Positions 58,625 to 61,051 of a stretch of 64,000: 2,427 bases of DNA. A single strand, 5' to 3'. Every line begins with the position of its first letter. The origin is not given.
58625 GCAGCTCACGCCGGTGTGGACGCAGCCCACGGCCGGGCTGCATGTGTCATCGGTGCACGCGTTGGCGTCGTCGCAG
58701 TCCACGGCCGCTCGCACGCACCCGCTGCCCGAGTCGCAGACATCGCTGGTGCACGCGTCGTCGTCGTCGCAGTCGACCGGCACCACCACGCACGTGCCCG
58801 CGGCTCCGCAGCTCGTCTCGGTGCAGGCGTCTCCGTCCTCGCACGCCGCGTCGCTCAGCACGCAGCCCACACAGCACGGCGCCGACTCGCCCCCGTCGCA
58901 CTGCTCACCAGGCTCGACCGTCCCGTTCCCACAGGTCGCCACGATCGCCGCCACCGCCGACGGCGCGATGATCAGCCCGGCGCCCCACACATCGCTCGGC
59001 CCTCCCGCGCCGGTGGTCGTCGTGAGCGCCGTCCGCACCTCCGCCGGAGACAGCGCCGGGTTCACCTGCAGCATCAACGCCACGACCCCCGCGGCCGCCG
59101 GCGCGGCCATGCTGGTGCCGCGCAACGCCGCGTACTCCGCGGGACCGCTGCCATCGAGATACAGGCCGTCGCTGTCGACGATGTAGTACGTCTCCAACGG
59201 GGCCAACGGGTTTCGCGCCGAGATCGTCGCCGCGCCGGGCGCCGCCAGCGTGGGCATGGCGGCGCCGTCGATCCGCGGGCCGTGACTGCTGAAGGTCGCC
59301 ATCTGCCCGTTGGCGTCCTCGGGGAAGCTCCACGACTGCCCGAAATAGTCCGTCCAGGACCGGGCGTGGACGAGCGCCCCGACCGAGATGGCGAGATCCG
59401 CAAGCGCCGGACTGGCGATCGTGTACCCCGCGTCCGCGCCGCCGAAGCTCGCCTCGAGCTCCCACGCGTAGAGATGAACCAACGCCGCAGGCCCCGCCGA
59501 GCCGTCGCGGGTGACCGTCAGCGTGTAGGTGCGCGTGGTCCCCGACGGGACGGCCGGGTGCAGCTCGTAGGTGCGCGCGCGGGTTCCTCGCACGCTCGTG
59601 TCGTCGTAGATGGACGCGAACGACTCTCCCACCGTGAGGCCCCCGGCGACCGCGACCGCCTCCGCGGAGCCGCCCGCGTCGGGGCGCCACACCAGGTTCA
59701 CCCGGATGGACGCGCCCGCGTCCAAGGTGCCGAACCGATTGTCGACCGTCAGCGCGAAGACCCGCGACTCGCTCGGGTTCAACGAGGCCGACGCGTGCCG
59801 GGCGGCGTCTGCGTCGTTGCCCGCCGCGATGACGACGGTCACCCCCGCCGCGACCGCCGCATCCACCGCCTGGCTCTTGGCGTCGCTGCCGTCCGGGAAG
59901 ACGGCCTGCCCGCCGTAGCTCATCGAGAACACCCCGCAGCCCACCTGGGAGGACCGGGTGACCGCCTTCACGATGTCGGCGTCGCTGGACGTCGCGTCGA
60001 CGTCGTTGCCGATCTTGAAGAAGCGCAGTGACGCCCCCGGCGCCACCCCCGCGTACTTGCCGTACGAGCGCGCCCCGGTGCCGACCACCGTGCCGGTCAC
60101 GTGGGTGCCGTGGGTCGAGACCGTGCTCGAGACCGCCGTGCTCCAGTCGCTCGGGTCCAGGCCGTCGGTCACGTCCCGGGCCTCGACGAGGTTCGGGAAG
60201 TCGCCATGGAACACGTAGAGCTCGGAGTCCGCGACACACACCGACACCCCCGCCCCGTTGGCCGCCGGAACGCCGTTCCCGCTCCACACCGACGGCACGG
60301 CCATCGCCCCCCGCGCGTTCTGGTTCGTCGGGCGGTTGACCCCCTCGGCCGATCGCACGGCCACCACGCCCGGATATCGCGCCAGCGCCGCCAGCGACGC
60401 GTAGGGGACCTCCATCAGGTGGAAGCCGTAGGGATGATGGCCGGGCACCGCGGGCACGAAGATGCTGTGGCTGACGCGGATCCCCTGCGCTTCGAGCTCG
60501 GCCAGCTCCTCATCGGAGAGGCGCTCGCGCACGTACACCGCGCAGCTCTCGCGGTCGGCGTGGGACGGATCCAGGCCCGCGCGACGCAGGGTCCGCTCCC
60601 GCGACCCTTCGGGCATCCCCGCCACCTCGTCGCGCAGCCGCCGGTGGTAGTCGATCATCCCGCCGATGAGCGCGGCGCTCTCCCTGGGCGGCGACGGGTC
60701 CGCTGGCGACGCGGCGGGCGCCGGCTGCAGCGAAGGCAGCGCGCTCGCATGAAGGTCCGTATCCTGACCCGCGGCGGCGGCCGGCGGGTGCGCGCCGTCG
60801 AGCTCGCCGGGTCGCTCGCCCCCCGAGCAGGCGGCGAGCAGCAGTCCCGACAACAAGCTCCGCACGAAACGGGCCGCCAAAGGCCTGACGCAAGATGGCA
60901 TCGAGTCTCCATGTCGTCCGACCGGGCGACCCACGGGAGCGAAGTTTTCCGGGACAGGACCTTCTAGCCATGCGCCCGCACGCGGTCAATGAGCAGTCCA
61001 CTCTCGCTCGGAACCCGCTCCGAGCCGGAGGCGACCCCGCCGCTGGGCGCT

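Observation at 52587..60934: About 8.3-kb giant gene: lipoprotein signal, S8 subtilisin-like protease, roughly 75-80 tandem 24-aa four-Cys repeats, MYXO-CTERM-like anchor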

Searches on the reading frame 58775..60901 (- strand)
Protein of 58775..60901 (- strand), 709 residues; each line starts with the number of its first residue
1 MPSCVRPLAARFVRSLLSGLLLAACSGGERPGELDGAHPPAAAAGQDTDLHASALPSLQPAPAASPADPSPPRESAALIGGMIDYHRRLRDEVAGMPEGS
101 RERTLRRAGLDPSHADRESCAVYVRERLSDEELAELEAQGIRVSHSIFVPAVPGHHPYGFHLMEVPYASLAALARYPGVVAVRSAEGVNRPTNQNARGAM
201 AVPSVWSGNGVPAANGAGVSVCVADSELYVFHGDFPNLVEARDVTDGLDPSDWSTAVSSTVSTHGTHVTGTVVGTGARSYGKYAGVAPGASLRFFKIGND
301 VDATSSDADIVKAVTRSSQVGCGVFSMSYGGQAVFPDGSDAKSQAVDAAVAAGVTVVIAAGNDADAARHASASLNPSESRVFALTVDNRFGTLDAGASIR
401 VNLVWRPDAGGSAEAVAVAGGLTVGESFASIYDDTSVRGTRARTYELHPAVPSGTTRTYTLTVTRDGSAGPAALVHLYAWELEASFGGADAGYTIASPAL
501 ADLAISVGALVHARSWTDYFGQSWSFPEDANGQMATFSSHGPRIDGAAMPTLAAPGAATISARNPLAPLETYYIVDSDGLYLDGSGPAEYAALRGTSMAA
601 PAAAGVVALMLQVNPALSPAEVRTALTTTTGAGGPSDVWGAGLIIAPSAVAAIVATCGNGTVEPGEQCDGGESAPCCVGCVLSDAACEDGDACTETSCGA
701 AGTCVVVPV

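Call 9: search_protein_families(library=pfam, max_evalue=0.1, proteins=[window:58775-60901:-])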
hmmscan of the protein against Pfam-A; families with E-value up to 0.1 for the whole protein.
seq(709 aa): 2 families
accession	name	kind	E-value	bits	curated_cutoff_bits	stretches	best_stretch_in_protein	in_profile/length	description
PF00082.27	Peptidase_S8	-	5.9e-41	141.1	21.8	2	490-642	159-288/288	Subtilase family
PF00526.23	Dicty_CTDC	-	0.0035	17.6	27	1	687-709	2-24/24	Dictyostelium (slime mold) repeat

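Call 10: search_protein_families(library=ncbifam, max_evalue=0.1, proteins=[window:58775-60901:-])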
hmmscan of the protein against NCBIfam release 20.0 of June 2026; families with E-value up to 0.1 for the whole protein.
seq(709 aa): 5 families
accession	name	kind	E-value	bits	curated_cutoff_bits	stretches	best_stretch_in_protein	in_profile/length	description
TIGR03921.1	T7SS_mycosin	equivalog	6.2e-18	65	278.75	2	529-655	183-290/353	type VII secretion-associated serine protease mycosin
NF040553.1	SGO_0316_fam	subfamily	3e-10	38.4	1400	1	262-364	358-465/1486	SGO_0316/SGO_0317 family LPXTG-anchored serine peptidase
TIGR03895.1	protease_PatA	subfamily_domain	8.1e-08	31.5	421.05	1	264-375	1-111/606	PatA/PatG family cyanobactin maturation protease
NF040809.1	germ_prot_CspBA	exception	5.2e-06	24.4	1250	1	256-377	716-838/1099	bifunctional germination protease/germinant receptor pseudoprotease CspBA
NF033595.1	denti_PrtP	equivalog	9.4e-06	24.5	300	1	551-630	413-478/606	dentilisin complex serine proteinase subunit PrtP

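Call 12: find_homologous_proteins(query=window:58841-60901:-)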
Query seq(687 aa) (687 aa): 45 proteins with E <= 0.001 among 8000 candidates.
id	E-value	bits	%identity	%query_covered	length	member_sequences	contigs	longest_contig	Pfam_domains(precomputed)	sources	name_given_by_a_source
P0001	1.8e-133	465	46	79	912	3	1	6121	PF18998.7,PF00082.28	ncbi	-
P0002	1.6e-126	442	43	89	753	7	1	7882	PF00082.28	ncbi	-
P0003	3.2e-125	438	41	85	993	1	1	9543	PF18998.7,PF19078.7,PF00082.28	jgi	jgi:subtilisin family serine protease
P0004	2.3e-124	435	42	85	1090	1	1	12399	PF02494.23,PF13860.13,PF00082.28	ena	-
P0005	6.2e-121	423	42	83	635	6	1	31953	PF00082.28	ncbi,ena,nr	ncbi:MAG TPA: S8 family serine peptidase [Candidatus Sumerlaeota bacterium]|nr:S8 family serine pept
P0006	5.3e-117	411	41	85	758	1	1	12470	PF00082.28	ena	-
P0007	3.1e-114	401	43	78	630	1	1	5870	PF00082.28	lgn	-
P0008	3.0e-113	398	41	83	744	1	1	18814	PF00082.28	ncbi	-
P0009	1.4e-110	389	41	86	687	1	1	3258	PF00082.28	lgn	-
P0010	5.6e-102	361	39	90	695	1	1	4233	PF00082.28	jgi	-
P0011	2.4e-97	346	40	84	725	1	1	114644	PF00082.28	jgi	jgi:subtilisin family serine protease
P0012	6.8e-70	255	35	81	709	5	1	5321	PF18962.8,PF00082.28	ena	-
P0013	5.8e-69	252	35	82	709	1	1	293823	PF18962.8,PF00082.28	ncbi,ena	-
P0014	8.9e-66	241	35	77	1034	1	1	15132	PF18962.8,PF22544.3,PF00082.28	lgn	-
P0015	1.7e-64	237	35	86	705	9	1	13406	PF18962.8,PF00082.28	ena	-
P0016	1.9e-62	230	32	80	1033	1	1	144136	PF19190.7,PF18962.8,PF22544.3,PF00082.28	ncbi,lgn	-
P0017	5.8e-62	229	35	81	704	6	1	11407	PF18962.8,PF00082.28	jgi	jgi:subtilisin family serine protease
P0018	1.3e-61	227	32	83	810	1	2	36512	PF18962.8,PF00082.28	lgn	-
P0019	1.0e-59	221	35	81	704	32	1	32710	PF18962.8,PF00082.28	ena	-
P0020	2.0e-59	220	34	72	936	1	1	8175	PF19190.7,PF13585.13,PF18962.8,PF13860.13,PF22544.3,PF00082.28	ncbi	-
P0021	3.4e-58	216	34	82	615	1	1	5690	PF00082.28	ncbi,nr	ncbi:MAG TPA: S8 family serine peptidase, partial [Bacteroidota bacterium]|nr:S8 family serine pepti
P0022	5.7e-58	215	33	74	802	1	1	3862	PF18962.8,PF00082.28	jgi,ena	-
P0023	7.0e-58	215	34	76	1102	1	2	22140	PF18962.8,PF25852.1,PF15902.13,PF00082.28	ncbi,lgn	ncbi:MAG: S8 family serine peptidase [Bacteroidota bacterium]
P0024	8.8e-56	208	34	86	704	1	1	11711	PF18962.8,PF00082.28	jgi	jgi:subtilisin family serine protease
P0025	1.9e-55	207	34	78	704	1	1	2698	PF18962.8,PF00082.28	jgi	jgi:subtilisin family serine protease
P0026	3.7e-55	206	31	81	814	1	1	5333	PF18962.8,PF00082.28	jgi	jgi:subtilisin family serine protease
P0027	1.5e-54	204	31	78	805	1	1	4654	PF18962.8,PF00082.28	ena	-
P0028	4.0e-54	203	31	74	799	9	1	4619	PF18962.8,PF00082.28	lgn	-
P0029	1.0e-21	96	27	78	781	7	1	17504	PF13860.13,PF00082.28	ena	-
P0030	4.2e-12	64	35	23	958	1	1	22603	PF00082.28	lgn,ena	-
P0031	1.3e-9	56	32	24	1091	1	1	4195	PF00082.28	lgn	-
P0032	5.1e-8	50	32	26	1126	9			PF00082.28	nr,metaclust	nr:peptidase [Streptomyces sp. SAT1]|metaclust:status=active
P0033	7.8e-8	50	30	26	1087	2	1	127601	PF00082.28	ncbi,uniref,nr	ncbi:S8 family serine peptidase [Streptomyces griseus]|uniref:S8 family serine peptidase n=1 Tax=Str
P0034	1.1e-7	49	37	22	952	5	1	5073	PF00082.28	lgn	-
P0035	1.7e-7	49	39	14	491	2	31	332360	PF00082.28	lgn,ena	-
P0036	2.0e-7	48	33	22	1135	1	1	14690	PF00082.28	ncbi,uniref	ncbi:S8 family serine peptidase [Streptomyces mirabilis]|uniref:S8 family serine peptidase n=1 Tax=S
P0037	2.6e-7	48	30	26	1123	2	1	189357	PF00082.28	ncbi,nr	ncbi:hypothetical protein ADK57_18235 [Streptomyces sp. MMG1533]|nr:hypothetical protein ADK57_18235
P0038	3.5e-7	48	34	25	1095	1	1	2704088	PF00082.28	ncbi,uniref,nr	ncbi:serine protease [Actinorhabdospora filicis]|uniref:Serine protease n=1 Tax=Actinorhabdospora fi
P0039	9.2e-7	46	34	22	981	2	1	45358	PF23197.2,PF16709.12,PF00082.28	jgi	jgi:serine protease AprX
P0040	1.4e-6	46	32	26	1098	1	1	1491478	PF00082.28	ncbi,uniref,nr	ncbi:S8 family serine peptidase [Rhizohabitans arisaemae]|uniref:S8 family serine peptidase n=1 Tax=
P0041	1.2e-4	39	34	16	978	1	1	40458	PF23197.2,PF16709.12,PF00082.28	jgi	jgi:serine protease AprX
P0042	1.3e-4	39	32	21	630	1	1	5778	PF00082.28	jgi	jgi:serine protease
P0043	1.5e-4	39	27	65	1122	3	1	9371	PF02225.28,PF00082.28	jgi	jgi:minor extracellular serine protease Vpr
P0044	5.6e-4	37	38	13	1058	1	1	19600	PF13715.13,PF13620.13,PF00082.28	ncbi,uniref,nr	ncbi:S8 family serine peptidase [Candidatus Viridilinea mediisalina]|uniref:Peptidase S8/S53 domain-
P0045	9.4e-4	36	31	26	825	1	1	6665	PF00082.28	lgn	-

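Call 13: find_related_loci(query=window:58870-60901:-, collection=genome_contigs, flank=10000)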
Query window:58870-60901:- (677 aa) in genome_contigs; peptide patterns used: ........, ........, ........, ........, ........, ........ (x = any residue, [..] = any of these).
329 stretches matched a pattern; 19 encode a relative of the query (tblastn E <= 1e-3); 19 distinct loci.
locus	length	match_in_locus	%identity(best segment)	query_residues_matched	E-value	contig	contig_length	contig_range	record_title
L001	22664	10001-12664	32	494-670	2e-7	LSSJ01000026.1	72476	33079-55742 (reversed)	MAG: Euryarchaeota archaeon SM23-78 WORSMTZ_282, whole genome shotgun sequence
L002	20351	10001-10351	34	264-385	1e-5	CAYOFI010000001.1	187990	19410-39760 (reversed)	MAG TPA_asm: uncultured Candidatus Peribacteria bacterium isolate SRP278252_co2_829 genome assembly, contig: NODE_74_len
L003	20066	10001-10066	72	653-677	1e-5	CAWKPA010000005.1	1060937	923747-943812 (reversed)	MAG: uncultured delta proteobacterium isolate MFD09779.bin.1.362 genome assembly, contig: contig_522, whole genome shotg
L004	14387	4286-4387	53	643-676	2e-5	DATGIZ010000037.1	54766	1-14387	MAG TPA_asm: Candidatus Binatia bacterium isolate SMAG_U9820 k141_1118606, whole genome shotgun sequence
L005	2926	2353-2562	40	600-677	2e-5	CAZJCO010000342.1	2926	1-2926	MAG TPA_asm: uncultured Myxococcales bacterium isolate binchicken_co275_90 genome assembly, contig: NODE_78207_length_29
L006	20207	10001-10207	39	617-674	5e-5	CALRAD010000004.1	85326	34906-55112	MAG: Candidatus Peribacteria bacterium isolate MaH-04nov19-275 genome assembly, contig: MaH-04nov19-C410, whole genome s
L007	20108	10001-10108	53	642-676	9e-5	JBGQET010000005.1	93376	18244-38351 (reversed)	MAG: Candidatus Binatia bacterium isolate OBJ2_061818_090_70 k141_57070_length_93376_cov_15.3634, whole genome shotgun s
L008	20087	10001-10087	62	645-673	1e-4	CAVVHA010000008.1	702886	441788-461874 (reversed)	MAG: uncultured Acidobacteriota bacterium isolate MFD02979.bin.2.107 genome assembly, contig: contig_29796, whole genome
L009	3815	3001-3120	48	637-676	1e-4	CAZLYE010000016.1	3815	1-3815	MAG TPA_asm: uncultured Candidatus Binatia bacterium isolate binchicken_co279_102 genome assembly, contig: k141_2800679,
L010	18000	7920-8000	56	645-671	5e-4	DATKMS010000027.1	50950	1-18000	MAG TPA_asm: Candidatus Margulisiibacteriota bacterium isolate SMAG_U14717 k141_2702944, whole genome shotgun sequence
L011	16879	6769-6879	52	628-669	8e-5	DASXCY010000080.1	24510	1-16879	MAG TPA_asm: Kofleriaceae bacterium isolate SMAG_U5072 k141_1955529, whole genome shotgun sequence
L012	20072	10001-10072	63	651-677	1e-4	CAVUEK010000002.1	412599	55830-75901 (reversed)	MAG: uncultured delta proteobacterium isolate MFD04944.bin.3.210 genome assembly, contig: contig_24256, whole genome sho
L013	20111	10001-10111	49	638-674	2e-4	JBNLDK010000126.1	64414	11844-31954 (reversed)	MAG: Polyangiaceae bacterium isolate C1C2.bin.51.orig k141_391451, whole genome shotgun sequence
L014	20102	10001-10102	53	642-675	1e-4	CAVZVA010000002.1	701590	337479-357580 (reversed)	MAG: uncultured delta proteobacterium isolate MFD02416.bin.1.77 genome assembly, contig: contig_22084, whole genome shot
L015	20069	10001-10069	65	653-675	1e-4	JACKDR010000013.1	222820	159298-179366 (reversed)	MAG: Kofleriaceae bacterium isolate HK-STAS-MYXO-12 HK-STAS-MYXO-12_13, whole genome shotgun sequence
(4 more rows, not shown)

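Call 54: find_related_loci(query=window:58870-60901:-, collection=metagenome_contigs, flank=10000)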
Query window:58870-60901:- (677 aa) in metagenome_contigs; peptide patterns used: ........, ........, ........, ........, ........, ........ (x = any residue, [..] = any of these).
437 stretches matched a pattern; 14 encode a relative of the query (tblastn E <= 1e-3); 14 distinct loci.
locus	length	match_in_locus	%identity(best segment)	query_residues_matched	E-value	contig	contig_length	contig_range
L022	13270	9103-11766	32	494-670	1e-7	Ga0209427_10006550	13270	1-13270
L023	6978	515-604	63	651-677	2e-5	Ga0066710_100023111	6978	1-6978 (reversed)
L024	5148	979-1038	78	655-677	3e-5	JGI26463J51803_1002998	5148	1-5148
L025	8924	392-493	56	642-675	3e-5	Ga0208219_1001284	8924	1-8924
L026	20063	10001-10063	76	656-676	5e-5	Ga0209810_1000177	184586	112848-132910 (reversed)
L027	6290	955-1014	78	655-677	5e-5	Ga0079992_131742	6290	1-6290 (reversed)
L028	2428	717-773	84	652-670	4e-5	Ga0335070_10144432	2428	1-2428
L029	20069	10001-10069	74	654-676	4e-5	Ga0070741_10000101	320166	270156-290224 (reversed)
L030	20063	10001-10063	76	656-676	5e-5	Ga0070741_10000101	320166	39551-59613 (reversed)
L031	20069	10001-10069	74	654-676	4e-5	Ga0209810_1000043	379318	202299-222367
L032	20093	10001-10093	50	636-677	5e-5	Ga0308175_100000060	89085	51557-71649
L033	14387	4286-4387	53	643-676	1e-5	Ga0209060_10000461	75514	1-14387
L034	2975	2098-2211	55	631-671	6e-5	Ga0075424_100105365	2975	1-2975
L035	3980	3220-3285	73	654-675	6e-5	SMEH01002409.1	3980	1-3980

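Call 74: predict_structure(alignment_id=A2)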
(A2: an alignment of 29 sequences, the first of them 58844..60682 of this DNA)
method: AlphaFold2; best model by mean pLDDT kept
length: 613 residues; sequences in the alignment: 29
mean_pLDDT: 83.5   pTM: 0.74
mean pLDDT of the five models: 83.5, 82.3, 81.0, 77.2, 76.8
residues with pLDDT >= 90: 281; 70-90: 241; 50-70: 49; < 50: 42
segments of 3 or more residues with pLDDT < 50: 114-120, 507-509, 586-613
pLDDT, mean of each block of 10 residues (from residue 1): 67 86 78 69 88 92 91 75 75 91 88 46 83 92 97 92 92 86 88 94 86 96 88 84 94 84 85 92 92 91 94 92 88 75 95 94 89 94 97 84 90 89 83 91 73 84 88 89 90 75 58 73 91 98 95 79 83 92 52 36 35 31
secondary structure, 60 per line:
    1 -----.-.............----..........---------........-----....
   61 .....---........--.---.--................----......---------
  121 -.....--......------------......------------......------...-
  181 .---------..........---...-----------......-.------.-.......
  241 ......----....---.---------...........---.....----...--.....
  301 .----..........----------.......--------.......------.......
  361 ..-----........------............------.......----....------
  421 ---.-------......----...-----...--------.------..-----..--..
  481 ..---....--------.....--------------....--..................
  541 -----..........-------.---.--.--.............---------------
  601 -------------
elements in order: H8-20 H25-34 E44-51 H57-65 E69-76 E86-93 H94-101 E106-111 H122-126 H129-134 E147-152 E165-170 H191-200 E218-223 H234-246 E251-254 H268-278 E282-286 E296-301 E306-315 E326-332 E341-347 E354-362 E368-375 E382-393 E400-406 E411-414 E432-437 E442-444 E450-452 E479-482 E486-489 E517-520 H523-540 H546-555 H573-585

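Call 77: fold_search(model_id=the predicted structure, library=pdb)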
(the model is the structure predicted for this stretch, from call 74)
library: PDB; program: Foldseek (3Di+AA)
matches with E <= 10: 1517; with E <= 0.001: 185
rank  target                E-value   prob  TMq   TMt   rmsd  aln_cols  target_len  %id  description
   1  4i0w_B                7.7e-23  1.00  0.57  0.74   5.4       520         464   17  Structure of the Clostridium Perfringens CspB protease (released 2013-04-03)
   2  4i0w_D                1.3e-22  1.00  0.57  0.73   5.8       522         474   17  Structure of the Clostridium Perfringens CspB protease (released 2013-04-03)
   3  6mw4                  1.5e-19  1.00  0.53  0.59  24.7       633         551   16  Structure of pseudoprotease CspC from Clostridioides difficile (released 2019-06-26)
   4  9pr9_D                2.5e-18  1.00  0.52  0.63   5.3       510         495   18  Crystal structure of the Clostridiodes difficile CspA homodimer (released 2026-01-21)
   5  3afg_A                3.8e-18  1.00  0.42  0.50  23.7       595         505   20  Crystal structure of ProN-Tk-SP from Thermococcus kodakaraensis (released 2010-08-04)
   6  3afg_B                4.5e-18  1.00  0.41  0.49  24.2       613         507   20  Crystal structure of ProN-Tk-SP from Thermococcus kodakaraensis (released 2010-08-04)
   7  1sel_A                5.3e-17  1.00  0.40  0.87   4.6       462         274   22  CRYSTAL STRUCTURE OF SELENOSUBTILISIN AT 2.0-ANGSTROMS RESOLUTION (released 1993-10-31)
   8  3qtl_A                9.8e-17  1.00  0.39  0.87   3.1       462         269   22  Structural Basis for Dual-inhibition Mechanism of a Non-classical Kazal-type Serine Protease Inhibitor from Horseshoe  (released 2011-06-01)
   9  1c3l                  1.5e-16  1.00  0.40  0.87   4.9       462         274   22  SUBTILISIN-CARLSBERG COMPLEXED WITH XENON (8 BAR) (released 1999-08-04)
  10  3whi_B                1.7e-16  1.00  0.39  0.67  23.8       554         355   18  Crystal structure of unautoprocessed form of IS1-inserted Pro-subtilisin E (released 2013-12-25)
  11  8jmw_A                3.3e-16  1.00  0.42  0.50   4.5       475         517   20  Fibril form of serine peptidase Vpr (released 2023-12-06)
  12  3cnq_S                3.9e-16  1.00  0.39  0.88   5.1       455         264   21  Prosubtilisin Substrate Complex of Subtilisin SUBT_BACAM (released 2008-05-06)
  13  1bh6                  4.1e-16  1.00  0.40  0.86   4.3       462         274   22  SUBTILISIN DY IN COMPLEX WITH THE SYNTHETIC INHIBITOR N-BENZYLOXYCARBONYL-ALA-PRO-PHE-CHLOROMETHYL KETONE (released 1998-11-04)
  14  5ox2_A                4.6e-16  1.00  0.39  0.87   5.1       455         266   21  Crystal structure of thymoligase, a substrate-tailored peptiligase variant (released 2018-01-10)
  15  1au9                  5.5e-16  1.00  0.40  0.87   4.1       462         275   21  SUBTILISIN BPN' MUTANT 8324 IN CITRATE (released 1997-12-31)
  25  3whi_A                1.4e-15  1.00  0.39  0.67  23.6       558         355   18  Crystal structure of unautoprocessed form of IS1-inserted Pro-subtilisin E (released 2013-12-25)
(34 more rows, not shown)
